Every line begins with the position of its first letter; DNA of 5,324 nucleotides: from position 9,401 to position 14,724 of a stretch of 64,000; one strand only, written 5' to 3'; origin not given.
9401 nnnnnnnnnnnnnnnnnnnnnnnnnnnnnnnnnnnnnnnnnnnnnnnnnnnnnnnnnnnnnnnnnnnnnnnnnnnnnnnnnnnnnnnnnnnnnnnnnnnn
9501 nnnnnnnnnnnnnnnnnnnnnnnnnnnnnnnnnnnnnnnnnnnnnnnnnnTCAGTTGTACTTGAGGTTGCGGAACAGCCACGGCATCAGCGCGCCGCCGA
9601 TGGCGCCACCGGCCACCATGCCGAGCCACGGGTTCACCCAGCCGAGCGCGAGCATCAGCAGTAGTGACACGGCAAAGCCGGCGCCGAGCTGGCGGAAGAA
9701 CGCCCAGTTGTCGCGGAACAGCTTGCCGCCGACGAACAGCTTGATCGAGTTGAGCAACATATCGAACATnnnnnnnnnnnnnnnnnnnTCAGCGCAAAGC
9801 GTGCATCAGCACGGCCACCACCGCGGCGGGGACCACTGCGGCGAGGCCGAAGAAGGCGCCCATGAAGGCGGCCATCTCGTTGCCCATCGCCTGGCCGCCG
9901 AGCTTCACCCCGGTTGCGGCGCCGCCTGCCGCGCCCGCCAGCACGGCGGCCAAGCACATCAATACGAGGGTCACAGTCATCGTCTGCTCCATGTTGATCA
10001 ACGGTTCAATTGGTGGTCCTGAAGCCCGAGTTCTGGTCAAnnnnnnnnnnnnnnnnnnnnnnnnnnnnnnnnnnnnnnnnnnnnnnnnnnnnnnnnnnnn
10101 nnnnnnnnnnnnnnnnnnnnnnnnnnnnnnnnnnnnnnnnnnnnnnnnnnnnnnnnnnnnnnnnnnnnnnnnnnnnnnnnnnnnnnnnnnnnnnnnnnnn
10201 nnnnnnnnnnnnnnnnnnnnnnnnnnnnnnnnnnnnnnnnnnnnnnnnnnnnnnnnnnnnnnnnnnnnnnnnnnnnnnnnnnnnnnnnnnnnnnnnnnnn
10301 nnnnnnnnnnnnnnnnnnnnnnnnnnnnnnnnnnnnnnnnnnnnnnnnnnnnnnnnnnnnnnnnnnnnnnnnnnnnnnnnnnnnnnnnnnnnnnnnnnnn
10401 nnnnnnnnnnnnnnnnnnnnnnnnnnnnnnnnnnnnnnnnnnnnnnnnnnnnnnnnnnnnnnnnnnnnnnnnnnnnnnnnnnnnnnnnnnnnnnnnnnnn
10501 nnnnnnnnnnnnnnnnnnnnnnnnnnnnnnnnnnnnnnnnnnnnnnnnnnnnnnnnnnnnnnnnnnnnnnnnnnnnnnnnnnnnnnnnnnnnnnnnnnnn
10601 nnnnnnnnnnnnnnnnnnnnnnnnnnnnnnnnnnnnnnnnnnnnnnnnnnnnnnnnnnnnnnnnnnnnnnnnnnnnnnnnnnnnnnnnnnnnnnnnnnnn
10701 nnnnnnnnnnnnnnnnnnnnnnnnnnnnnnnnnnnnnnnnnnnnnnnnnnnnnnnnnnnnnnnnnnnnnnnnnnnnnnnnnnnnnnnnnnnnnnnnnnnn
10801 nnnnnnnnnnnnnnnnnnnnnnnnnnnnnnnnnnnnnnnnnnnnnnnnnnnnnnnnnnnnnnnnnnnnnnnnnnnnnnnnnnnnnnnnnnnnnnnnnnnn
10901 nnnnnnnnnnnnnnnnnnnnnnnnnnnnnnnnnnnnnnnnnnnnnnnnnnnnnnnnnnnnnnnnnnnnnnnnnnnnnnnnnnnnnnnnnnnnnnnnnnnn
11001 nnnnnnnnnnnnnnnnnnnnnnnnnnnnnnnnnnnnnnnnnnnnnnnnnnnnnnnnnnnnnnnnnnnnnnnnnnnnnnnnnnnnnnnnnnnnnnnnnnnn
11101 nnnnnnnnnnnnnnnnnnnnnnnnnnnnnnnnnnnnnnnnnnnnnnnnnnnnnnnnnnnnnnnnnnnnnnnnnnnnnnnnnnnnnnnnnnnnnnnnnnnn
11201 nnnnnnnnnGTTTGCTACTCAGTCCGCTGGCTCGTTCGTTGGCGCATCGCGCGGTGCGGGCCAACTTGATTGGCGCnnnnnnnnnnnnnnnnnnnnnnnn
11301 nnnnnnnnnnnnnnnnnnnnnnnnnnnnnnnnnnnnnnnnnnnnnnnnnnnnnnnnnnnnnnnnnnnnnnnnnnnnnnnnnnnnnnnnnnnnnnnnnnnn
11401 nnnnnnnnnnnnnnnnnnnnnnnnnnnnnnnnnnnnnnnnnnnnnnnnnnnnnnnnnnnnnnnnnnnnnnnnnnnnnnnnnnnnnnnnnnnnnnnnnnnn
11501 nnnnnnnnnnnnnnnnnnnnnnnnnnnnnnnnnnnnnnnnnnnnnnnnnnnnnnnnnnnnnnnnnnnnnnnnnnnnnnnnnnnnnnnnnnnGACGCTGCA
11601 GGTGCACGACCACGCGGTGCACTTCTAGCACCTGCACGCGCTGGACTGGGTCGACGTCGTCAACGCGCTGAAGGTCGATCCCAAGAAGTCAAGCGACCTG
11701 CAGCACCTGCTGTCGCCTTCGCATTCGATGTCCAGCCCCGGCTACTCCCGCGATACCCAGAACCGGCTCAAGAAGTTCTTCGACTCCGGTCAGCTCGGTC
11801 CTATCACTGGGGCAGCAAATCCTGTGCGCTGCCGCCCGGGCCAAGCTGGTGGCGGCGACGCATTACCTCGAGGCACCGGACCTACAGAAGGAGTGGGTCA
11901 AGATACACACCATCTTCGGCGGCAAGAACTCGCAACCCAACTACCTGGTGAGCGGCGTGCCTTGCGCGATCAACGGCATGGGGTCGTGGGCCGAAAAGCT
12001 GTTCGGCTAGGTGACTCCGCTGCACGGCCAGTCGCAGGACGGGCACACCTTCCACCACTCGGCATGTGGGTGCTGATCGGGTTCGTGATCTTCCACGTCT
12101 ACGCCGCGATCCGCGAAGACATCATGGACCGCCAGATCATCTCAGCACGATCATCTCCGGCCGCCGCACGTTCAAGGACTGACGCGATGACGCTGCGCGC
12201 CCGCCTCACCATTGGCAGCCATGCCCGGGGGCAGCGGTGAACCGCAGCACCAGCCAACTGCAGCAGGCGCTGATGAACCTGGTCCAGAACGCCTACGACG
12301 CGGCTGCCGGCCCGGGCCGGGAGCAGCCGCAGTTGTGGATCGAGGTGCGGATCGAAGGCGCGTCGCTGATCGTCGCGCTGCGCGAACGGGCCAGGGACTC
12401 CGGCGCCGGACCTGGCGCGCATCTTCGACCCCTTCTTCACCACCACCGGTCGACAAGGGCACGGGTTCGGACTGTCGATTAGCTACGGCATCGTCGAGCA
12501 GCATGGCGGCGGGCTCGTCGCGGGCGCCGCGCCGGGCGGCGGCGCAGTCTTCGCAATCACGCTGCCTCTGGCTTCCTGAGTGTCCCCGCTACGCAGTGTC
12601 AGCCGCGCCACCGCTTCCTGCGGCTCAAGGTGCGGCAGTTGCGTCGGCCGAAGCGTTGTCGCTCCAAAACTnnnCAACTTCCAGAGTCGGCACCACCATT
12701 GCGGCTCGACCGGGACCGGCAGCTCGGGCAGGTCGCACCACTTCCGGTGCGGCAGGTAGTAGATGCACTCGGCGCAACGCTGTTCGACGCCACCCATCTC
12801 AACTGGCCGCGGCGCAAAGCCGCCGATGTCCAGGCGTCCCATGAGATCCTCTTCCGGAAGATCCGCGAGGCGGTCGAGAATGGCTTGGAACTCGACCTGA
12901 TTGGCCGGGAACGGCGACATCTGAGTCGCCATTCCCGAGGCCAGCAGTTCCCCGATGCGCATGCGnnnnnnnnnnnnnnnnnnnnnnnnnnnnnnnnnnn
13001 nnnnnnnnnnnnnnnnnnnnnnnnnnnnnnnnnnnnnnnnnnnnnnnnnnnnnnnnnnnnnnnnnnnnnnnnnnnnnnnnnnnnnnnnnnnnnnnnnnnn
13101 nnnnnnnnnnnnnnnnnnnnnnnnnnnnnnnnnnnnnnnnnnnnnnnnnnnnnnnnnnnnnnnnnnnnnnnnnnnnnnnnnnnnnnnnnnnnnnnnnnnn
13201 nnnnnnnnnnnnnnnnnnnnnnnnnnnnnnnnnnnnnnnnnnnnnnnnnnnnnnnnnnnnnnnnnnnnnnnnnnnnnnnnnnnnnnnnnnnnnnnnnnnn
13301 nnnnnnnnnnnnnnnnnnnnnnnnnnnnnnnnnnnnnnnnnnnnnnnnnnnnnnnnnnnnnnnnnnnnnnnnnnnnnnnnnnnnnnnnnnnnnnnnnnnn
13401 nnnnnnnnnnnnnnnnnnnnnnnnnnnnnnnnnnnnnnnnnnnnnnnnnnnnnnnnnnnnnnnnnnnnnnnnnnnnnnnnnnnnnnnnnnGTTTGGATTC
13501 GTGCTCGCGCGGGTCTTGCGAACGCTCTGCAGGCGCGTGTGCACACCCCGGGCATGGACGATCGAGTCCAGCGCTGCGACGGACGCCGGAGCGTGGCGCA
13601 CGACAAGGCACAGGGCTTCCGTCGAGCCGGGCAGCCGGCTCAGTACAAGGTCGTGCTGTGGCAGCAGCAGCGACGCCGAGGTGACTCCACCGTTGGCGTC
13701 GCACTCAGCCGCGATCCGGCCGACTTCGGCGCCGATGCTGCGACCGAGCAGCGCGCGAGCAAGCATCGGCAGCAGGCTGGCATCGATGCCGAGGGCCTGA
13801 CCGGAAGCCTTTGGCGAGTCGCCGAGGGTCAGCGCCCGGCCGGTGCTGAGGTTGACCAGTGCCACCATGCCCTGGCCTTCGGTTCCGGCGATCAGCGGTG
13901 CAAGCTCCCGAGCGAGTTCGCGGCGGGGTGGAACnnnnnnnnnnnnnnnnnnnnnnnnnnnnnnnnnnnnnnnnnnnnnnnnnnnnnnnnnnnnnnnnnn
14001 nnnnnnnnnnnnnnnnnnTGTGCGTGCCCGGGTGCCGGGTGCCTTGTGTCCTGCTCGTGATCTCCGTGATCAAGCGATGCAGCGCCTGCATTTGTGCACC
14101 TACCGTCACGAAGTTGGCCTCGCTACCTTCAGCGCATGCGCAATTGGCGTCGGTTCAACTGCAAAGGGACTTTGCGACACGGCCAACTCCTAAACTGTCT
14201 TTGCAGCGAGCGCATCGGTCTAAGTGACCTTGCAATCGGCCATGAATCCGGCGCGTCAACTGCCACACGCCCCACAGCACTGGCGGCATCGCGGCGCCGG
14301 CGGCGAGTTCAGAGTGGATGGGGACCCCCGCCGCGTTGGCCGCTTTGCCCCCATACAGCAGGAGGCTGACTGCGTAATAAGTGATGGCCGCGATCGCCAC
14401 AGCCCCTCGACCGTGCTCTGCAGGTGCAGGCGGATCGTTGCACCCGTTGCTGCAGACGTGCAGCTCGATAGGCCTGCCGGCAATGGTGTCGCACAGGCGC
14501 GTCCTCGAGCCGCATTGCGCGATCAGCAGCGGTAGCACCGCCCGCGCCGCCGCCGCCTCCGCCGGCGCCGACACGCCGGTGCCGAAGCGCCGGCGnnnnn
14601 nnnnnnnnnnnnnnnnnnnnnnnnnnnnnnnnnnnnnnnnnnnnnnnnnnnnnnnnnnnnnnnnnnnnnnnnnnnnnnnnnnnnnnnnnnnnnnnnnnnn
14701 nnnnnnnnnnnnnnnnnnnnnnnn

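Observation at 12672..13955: Orphan 427-aa cytoplasmic protein ending in a near-perfect HiPIP iron-sulfur signature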

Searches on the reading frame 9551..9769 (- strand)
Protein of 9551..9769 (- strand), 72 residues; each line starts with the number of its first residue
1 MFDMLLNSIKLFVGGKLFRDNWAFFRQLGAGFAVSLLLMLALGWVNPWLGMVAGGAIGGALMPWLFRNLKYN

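Call 22: search_protein_families(library=pfam, proteins=[window:9551-9769:-], max_evalue=1)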
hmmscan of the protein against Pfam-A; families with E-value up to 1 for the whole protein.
window:9551-9769:- (72 aa): 1 family
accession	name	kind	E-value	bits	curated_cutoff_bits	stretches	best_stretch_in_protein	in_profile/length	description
PF11457.13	DUF3021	-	0.0084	16.7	24.7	1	13-55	53-96/130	Protein of unknown function (DUF3021)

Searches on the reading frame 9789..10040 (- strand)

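Call 22: search_protein_families(library=pfam, proteins=[window:9789-10040:-], max_evalue=1)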
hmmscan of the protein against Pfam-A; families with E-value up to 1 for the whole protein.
window:9789-10040:- (83 aa): 1 family
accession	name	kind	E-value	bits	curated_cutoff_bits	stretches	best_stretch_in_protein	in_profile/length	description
PF07214.17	DUF1418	-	0.37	11.1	22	1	50-79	37-66/94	Protein of unknown function (DUF1418)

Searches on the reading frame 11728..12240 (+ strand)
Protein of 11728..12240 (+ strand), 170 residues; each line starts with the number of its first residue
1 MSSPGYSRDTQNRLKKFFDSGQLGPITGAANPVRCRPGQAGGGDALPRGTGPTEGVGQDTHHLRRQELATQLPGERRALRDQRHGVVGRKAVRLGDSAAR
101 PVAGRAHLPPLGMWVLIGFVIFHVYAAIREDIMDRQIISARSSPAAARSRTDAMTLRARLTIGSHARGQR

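Call 22: search_protein_families(library=pfam, proteins=[window:11728-12240:+], max_evalue=1)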
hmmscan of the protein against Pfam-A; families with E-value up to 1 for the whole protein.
window:11728-12240:+ (170 aa): 1 family
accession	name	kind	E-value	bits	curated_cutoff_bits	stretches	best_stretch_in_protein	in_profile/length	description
PF01292.26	Ni_hydr_CYTB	-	0.0088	16.3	30.1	1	111-138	146-173/179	Prokaryotic cytochrome b561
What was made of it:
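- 11728..12482 (+): Gene fragments between the target and the TPR gene: cytochrome b C-terminus (11728-12240) and HATPase_c piece (12237-12482). call 22.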

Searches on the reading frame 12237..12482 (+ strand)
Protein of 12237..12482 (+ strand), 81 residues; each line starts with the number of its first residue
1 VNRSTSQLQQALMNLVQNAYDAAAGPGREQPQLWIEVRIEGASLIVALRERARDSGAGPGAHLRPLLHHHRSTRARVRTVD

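Call 22: search_protein_families(library=pfam, proteins=[window:12237-12482:+], max_evalue=1)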
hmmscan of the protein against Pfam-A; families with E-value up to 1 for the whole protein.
window:12237-12482:+ (81 aa): 2 families
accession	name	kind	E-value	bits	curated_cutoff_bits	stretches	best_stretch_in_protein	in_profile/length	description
PF02518.31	HATPase_c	-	0.00021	22.1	26.4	1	6-74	4-63/111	Histidine kinase-, DNA gyrase B-, and HSP90-like ATPase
PF16741.10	mRNA_decap_C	-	0.15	11.9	27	1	4-18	5-19/43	mRNA-decapping enzyme C-terminus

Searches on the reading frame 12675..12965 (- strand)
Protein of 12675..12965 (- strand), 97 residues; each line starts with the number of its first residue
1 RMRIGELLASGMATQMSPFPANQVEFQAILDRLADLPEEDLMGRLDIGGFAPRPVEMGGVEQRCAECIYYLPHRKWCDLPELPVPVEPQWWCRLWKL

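Call 19: search_solved_structures(query=A2, max_evalue=10, show_alignments=4)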
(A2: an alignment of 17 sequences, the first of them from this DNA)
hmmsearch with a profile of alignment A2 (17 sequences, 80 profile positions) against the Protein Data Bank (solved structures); distinct sequences matched with E-value up to 10: 5.
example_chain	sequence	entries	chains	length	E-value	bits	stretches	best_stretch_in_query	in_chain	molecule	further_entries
2gvi_A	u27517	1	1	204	0.26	14.7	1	12-55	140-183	conserved hypothetical protein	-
2op5_A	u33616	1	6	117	0.32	14.4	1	6-39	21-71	hypothetical protein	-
9w46_B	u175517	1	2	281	0.6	13.6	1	9-57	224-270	Inverted formin-2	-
9w4g_A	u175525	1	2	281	0.61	13.6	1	9-57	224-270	Inverted formin-2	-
9w3x_A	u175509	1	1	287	0.62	13.5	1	9-57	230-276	Inverted formin-2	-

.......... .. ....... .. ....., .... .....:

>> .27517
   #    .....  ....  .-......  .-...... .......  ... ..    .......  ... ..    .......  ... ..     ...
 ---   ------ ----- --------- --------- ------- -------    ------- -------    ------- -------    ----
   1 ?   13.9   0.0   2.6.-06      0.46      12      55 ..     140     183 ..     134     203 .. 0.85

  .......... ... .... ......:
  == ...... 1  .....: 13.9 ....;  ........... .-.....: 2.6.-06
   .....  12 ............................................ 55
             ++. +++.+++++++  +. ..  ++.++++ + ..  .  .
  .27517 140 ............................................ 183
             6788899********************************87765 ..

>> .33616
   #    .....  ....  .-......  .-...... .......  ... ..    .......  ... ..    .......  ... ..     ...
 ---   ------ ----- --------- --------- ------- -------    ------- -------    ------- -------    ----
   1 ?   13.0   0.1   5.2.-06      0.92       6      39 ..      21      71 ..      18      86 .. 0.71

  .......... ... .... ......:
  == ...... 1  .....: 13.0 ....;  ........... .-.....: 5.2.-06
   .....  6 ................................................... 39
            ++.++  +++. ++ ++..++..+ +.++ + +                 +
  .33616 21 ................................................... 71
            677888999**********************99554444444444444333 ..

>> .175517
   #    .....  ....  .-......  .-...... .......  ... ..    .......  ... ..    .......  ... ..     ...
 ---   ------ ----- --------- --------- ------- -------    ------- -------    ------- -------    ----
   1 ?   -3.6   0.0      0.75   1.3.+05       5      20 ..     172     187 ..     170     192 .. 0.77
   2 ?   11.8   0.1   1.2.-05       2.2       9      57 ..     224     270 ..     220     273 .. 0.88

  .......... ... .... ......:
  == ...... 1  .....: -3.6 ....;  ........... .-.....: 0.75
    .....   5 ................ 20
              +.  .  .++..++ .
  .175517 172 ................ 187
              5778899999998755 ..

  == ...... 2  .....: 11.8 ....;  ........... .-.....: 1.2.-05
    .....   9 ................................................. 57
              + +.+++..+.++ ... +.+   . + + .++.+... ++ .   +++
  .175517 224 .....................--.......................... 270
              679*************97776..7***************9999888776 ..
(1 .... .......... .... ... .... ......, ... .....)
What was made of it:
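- A profile search of PDB sequences finds no HiPIP (call 19).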

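Call 33: search_protein_families(library=pfam, alignment_id=A3, max_evalue=10)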
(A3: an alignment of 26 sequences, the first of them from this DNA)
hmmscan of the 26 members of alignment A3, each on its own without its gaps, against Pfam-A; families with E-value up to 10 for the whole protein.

A. member 1, seq(97 aa): 0 families

B. families by the number of members that match (of 26 scanned): 9 families
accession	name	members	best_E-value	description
PF01355.22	HIPIP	2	0.1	High potential iron-sulfur protein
PF23757.1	TPR_HPS5_insect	1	0.036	Insect HPS5 TPR domain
PF10788.14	DUF2603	1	0.04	Protein of unknown function (DUF2603)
PF11590.13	DNAPolymera_Pol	1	0.058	DNA polymerase catalytic subunit Pol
PF21982.2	RecX_HTH1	1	0.073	RecX, first three-helix domain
PF04282.18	DUF438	1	0.13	Family of unknown function (DUF438)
PF09518.16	RE_HindIII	1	0.15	HindIII restriction endonuclease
PF12867.12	DinB_2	1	0.17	DinB superfamily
PF06342.18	DUF1057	1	0.21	Alpha/beta hydrolase of unknown function (DUF1057)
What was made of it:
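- On HiPIP (PF01355 / PROSITE HiPIP signature): 2 of 26 module sequences hit HIPIP, best E 0.1 (call 33).
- HIPIP is the only Pfam family hit by 2 or more members (call 33).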

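Call 42: predict_structure(alignment_id=A4)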
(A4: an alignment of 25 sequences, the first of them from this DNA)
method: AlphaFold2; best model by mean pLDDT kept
length: 97 residues; sequences in the alignment: 25
mean_pLDDT: 93.2   pTM: 0.82
mean pLDDT of the five models: 93.2, 92.9, 92.4, 92.4, 92.3
residues with pLDDT >= 90: 79; 70-90: 18; 50-70: 0; < 50: 0
segments of 3 or more residues with pLDDT < 50: none
pLDDT, mean of each block of 10 residues (from residue 1): 89 93 96 95 96 93 95 88 92 94
secondary structure, 60 per line:
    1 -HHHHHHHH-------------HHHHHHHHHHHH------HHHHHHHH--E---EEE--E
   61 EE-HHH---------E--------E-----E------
elements in order: H2-9 H23-34 H41-48 E55-57 E60-62
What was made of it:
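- On HiPIP (PF01355 / PROSITE HiPIP signature): The AF2 module model has pLDDT 93 (call 42).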

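Call 46: fold_search(model_id=the predicted structure, library=pdb)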
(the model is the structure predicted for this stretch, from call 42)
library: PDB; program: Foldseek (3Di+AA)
matches with E <= 10: 2; with E <= 0.001: 0
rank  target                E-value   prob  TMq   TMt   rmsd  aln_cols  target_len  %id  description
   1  3h31                  1.8e+00  0.20  0.39  0.49   7.8        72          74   18  Structure of Rhodothermus marinus HiPIP at 1.0 A resolution (released 2009-12-15)
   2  7b1x_A                5.4e+00  0.02  0.16  0.09  13.6        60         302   20  Crystal structure of cold-active esterase PMGL3 from permafrost metagenomic library (released 2021-11-03)
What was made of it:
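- On HiPIP (PF01355 / PROSITE HiPIP signature): The top Foldseek hit is 3h31, a HiPIP, with E 1.8 and TM 0.39/0.49 (call 46).
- A HiPIP is the top hit of only two Foldseek hits (call 46).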

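Call 84: search_protein_families(library=ncbifam, alignment_id=A3, max_evalue=10)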
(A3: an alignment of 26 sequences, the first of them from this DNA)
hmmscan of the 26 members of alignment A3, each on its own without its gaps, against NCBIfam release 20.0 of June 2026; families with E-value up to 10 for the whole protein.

A. member 1, seq(97 aa): 0 families

B. families by the number of members that match (of 26 scanned): 3 families
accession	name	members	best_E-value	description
NF002571.1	PRK02220.1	1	0.028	2-hydroxymuconate tautomerase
TIGR01741.1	staph_tand_hypo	1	0.078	TIGR01741 family protein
TIGR01981.1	sufD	1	0.21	Fe-S cluster assembly protein SufD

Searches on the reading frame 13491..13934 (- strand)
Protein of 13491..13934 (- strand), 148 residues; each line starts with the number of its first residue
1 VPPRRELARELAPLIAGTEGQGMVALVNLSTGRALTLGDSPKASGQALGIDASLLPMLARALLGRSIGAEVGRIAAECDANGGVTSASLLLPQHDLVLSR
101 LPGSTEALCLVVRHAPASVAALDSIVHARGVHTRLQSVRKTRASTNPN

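Call 77: search_solved_structures(query=A6, max_evalue=10, show_alignments=3)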
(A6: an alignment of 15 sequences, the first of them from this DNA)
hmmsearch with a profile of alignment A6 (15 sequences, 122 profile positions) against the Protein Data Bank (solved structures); distinct sequences matched with E-value up to 10: 2.
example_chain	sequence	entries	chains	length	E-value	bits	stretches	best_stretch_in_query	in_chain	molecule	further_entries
3zzf_A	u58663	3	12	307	1.4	12.1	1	6-42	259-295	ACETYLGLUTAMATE KINASE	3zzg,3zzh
9l9p_S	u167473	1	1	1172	4.1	10.6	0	3-51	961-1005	Putative tail fiber protein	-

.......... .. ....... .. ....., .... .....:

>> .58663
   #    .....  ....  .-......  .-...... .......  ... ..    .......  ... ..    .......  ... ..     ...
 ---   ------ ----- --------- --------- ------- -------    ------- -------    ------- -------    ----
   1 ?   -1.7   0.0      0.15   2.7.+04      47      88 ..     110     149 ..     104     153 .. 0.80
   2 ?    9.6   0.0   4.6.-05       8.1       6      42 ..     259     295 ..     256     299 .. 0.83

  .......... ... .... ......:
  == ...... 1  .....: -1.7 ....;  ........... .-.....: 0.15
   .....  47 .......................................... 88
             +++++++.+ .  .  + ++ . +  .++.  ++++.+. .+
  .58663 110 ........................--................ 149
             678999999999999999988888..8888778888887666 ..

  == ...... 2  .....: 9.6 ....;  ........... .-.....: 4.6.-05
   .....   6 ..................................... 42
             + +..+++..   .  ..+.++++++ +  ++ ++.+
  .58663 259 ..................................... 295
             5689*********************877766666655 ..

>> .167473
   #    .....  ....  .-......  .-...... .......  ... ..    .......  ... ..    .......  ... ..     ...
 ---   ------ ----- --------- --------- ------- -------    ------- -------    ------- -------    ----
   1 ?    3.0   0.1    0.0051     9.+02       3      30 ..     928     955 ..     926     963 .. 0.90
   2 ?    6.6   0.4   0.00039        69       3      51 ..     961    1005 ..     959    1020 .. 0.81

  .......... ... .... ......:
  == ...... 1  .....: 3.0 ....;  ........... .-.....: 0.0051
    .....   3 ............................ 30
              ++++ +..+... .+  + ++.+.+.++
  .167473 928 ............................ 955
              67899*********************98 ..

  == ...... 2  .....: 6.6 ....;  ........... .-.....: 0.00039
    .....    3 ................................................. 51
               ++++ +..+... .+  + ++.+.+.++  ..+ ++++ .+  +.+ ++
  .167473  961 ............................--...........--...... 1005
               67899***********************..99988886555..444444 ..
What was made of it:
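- On Roadblock/LC7 (PF03259): No PDB sequence hit (call 77).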

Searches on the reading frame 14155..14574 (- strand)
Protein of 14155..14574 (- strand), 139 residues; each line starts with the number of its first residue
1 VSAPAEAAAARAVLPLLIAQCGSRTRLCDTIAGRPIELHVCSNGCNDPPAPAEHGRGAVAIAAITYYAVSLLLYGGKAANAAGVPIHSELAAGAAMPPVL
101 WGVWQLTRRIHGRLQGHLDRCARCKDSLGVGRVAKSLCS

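Call 22: search_protein_families(library=pfam, proteins=[window:14155-14574:-], max_evalue=1)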
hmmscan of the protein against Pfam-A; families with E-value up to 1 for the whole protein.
window:14155-14574:- (139 aa): 1 family
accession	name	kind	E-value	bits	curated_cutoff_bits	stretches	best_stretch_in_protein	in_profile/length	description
PF11902.13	DUF3422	-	6.3e-12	45.8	25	1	60-113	364-417/418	Protein of unknown function (DUF3422)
